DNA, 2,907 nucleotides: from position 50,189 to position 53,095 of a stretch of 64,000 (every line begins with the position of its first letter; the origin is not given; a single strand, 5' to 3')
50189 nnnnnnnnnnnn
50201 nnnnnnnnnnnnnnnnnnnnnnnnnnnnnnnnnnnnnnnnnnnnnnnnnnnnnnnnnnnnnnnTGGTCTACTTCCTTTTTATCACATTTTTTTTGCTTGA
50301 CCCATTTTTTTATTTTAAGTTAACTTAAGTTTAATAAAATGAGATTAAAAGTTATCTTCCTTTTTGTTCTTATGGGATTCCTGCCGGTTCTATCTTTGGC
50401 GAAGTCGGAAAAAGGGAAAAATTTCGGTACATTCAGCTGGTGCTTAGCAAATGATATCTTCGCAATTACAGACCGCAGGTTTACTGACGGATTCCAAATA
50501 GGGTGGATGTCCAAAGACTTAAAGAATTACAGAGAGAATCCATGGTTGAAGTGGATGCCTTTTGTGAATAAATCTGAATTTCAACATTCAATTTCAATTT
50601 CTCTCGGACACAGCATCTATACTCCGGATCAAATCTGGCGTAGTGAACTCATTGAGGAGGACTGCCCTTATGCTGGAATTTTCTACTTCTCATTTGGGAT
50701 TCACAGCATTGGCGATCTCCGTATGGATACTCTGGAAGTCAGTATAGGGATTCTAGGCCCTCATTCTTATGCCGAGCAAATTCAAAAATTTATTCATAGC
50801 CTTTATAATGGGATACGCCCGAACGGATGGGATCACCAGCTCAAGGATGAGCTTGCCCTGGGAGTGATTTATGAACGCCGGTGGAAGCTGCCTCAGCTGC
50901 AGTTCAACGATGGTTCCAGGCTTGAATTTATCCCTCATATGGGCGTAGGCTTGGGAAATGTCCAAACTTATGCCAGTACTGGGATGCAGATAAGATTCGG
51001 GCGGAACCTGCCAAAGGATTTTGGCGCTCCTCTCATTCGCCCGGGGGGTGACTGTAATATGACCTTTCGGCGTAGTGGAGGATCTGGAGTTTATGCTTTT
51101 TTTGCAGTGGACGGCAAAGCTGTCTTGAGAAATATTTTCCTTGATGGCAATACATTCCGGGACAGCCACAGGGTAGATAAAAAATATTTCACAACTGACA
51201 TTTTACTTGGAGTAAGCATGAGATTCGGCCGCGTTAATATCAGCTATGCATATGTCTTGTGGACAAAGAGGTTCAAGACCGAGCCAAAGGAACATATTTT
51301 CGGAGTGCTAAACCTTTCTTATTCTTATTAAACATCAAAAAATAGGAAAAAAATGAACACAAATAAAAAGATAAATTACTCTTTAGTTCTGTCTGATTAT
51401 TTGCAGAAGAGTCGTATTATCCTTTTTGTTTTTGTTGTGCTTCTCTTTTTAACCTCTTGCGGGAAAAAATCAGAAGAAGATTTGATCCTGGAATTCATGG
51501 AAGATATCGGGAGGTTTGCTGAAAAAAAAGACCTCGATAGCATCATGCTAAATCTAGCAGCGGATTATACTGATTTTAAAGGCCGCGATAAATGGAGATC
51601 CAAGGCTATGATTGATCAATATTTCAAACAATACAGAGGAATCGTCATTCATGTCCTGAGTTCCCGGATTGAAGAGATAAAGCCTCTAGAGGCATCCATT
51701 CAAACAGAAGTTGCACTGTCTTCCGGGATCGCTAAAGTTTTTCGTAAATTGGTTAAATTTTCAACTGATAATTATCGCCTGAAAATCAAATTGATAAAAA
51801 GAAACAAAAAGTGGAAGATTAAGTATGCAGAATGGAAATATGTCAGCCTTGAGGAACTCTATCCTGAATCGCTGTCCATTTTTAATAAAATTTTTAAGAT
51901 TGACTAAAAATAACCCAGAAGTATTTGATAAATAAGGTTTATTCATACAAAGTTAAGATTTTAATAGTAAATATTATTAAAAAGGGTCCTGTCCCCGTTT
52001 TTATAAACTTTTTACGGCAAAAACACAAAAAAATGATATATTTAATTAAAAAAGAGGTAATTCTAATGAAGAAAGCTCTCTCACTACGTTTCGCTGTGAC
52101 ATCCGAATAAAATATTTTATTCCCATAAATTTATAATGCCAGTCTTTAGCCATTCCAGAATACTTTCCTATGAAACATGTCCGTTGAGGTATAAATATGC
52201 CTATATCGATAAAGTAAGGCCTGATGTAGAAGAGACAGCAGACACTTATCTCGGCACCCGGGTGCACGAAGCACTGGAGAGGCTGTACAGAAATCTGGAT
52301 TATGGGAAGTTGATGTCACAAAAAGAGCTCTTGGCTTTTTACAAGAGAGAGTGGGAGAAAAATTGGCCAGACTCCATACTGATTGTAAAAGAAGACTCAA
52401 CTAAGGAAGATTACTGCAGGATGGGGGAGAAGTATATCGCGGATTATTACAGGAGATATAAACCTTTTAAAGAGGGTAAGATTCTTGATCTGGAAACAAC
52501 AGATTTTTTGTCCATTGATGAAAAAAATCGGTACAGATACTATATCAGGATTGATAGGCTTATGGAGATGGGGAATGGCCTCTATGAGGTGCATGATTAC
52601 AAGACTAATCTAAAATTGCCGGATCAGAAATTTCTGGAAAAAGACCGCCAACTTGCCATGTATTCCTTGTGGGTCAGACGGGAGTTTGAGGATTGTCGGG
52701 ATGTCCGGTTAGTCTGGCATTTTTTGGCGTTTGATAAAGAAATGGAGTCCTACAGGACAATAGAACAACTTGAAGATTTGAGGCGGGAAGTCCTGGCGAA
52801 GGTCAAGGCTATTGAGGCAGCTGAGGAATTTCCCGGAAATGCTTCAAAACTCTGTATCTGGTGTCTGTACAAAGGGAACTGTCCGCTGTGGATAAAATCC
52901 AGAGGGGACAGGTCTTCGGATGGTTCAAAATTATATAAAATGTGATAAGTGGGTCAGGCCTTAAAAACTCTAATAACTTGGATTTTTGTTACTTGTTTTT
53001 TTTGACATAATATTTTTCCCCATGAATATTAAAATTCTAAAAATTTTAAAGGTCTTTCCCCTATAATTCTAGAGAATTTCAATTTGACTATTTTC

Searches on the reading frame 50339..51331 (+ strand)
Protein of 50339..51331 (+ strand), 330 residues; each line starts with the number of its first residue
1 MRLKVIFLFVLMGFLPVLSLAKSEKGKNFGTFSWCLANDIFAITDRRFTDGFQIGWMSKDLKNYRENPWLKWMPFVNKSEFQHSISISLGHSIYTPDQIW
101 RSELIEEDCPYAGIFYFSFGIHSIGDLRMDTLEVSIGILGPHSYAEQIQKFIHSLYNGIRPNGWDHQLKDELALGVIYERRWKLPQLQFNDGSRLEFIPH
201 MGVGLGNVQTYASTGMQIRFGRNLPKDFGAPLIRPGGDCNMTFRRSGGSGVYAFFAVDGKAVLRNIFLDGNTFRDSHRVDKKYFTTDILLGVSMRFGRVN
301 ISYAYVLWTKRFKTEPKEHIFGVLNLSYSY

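Call 7: search_protein_families(library=pfam, proteins=[window:50339-51331:+], max_evalue=0.00001)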
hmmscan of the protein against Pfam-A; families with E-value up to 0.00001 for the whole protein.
window:50339-51331:+ (330 aa): 1 family
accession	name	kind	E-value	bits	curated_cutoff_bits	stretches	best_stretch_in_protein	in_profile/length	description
PF09982.15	LpxR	-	9.2e-92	307.9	26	1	9-329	4-322/323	Outer membrane protein LpxR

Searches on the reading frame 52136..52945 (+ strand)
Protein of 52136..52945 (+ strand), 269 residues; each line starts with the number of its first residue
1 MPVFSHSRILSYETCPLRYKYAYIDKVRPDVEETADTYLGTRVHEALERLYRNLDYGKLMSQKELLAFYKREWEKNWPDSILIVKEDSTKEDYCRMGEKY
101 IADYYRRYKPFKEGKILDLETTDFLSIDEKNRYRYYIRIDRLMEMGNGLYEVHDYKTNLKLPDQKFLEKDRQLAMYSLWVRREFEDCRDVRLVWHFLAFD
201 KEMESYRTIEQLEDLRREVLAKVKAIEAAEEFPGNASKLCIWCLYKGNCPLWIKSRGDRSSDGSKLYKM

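Call 7: search_protein_families(library=pfam, proteins=[window:52136-52945:+], max_evalue=0.00001)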
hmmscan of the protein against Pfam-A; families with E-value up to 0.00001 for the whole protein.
window:52136-52945:+ (269 aa): 1 family
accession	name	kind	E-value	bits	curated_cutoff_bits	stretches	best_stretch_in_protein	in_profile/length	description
PF12705.13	PDDEXK_1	-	1.2e-28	101.2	22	1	4-250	2-247/247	PD-(D/E)XK nuclease superfamily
